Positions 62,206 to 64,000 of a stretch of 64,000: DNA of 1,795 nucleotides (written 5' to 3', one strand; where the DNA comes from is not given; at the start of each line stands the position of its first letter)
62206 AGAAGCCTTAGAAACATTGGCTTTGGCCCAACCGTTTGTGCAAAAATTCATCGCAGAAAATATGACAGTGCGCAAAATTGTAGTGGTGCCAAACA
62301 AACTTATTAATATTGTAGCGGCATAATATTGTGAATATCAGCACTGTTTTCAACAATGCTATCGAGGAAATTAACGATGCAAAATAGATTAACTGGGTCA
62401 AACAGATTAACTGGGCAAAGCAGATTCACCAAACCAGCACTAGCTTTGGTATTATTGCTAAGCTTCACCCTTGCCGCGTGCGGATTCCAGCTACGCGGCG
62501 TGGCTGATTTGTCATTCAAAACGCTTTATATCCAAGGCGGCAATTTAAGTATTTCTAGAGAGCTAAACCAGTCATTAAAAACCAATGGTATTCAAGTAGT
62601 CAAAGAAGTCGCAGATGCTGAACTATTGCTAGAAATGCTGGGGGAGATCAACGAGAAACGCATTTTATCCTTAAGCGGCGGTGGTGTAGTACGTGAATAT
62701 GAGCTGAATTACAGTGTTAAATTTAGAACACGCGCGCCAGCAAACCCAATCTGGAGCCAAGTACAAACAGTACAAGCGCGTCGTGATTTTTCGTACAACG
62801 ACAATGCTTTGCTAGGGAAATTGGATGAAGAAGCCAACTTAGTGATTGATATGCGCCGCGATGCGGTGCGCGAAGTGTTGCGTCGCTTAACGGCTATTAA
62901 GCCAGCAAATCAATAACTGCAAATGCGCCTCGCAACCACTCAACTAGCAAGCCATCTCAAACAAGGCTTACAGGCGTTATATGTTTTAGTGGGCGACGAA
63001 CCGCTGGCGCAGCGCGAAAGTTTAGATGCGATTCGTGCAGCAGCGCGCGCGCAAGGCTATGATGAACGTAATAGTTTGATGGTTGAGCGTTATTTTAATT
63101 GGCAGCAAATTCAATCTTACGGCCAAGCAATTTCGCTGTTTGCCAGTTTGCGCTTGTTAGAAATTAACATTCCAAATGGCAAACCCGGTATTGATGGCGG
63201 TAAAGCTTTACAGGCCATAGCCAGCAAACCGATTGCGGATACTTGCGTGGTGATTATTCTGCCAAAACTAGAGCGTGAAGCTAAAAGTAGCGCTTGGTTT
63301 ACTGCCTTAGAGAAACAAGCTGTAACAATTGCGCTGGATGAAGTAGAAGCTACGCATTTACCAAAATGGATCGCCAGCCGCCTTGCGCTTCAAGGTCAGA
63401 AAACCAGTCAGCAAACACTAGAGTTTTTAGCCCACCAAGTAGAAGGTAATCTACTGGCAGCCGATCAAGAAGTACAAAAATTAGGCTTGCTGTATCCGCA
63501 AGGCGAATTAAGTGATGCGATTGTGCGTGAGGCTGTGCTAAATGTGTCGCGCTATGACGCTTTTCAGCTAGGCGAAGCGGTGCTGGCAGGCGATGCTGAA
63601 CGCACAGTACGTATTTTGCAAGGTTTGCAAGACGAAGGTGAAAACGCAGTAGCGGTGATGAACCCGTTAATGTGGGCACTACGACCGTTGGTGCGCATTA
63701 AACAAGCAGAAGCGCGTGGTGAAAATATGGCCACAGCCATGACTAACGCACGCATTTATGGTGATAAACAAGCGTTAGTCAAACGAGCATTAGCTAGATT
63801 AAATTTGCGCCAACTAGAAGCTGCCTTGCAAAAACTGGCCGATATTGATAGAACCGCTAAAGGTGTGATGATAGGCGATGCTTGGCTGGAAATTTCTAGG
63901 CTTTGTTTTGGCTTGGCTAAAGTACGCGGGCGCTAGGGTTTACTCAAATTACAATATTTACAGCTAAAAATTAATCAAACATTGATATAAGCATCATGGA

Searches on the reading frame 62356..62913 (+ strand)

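Call 61: search_protein_families(library=pfam, proteins=[window:62356-62913:+], max_evalue=0.00001)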
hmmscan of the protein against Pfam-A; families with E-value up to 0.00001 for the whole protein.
window:62356-62913:+ (186 aa): 1 family
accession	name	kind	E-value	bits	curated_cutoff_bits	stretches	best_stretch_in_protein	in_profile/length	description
PF04390.17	LptE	-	9.3e-20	71.9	23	1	54-178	1-118/118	Lipopolysaccharide-assembly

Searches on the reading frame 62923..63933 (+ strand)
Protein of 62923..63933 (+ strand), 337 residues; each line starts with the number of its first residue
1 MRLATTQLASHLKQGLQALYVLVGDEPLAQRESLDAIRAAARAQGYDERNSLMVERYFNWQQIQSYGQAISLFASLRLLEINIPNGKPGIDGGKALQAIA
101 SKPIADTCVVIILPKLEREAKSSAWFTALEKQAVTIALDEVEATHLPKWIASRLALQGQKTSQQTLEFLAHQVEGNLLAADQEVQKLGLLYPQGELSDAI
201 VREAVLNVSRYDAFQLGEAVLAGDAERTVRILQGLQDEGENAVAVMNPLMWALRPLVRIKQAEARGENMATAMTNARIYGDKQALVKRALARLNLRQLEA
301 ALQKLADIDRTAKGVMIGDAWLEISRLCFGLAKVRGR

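Call 61: search_protein_families(library=pfam, proteins=[window:62923-63933:+], max_evalue=0.00001)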
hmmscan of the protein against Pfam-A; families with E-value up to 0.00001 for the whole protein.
window:62923-63933:+ (337 aa): 3 families
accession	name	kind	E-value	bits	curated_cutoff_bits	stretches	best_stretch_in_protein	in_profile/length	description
PF06144.19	DNA_pol3_delta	-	2.1e-12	47.5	21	1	20-136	1-121/124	DNA polymerase III, delta subunit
PF14840.11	DNA_pol3_delt_C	-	3.8e-09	37.3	27.3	1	215-329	3-116/125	Processivity clamp loader gamma complex DNA pol III C-term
PF21694.2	DNA_pol3_delta_C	-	3.7e-07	30.6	27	1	212-314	3-105/121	DNA polymerase III delta subunit, C-terminal domain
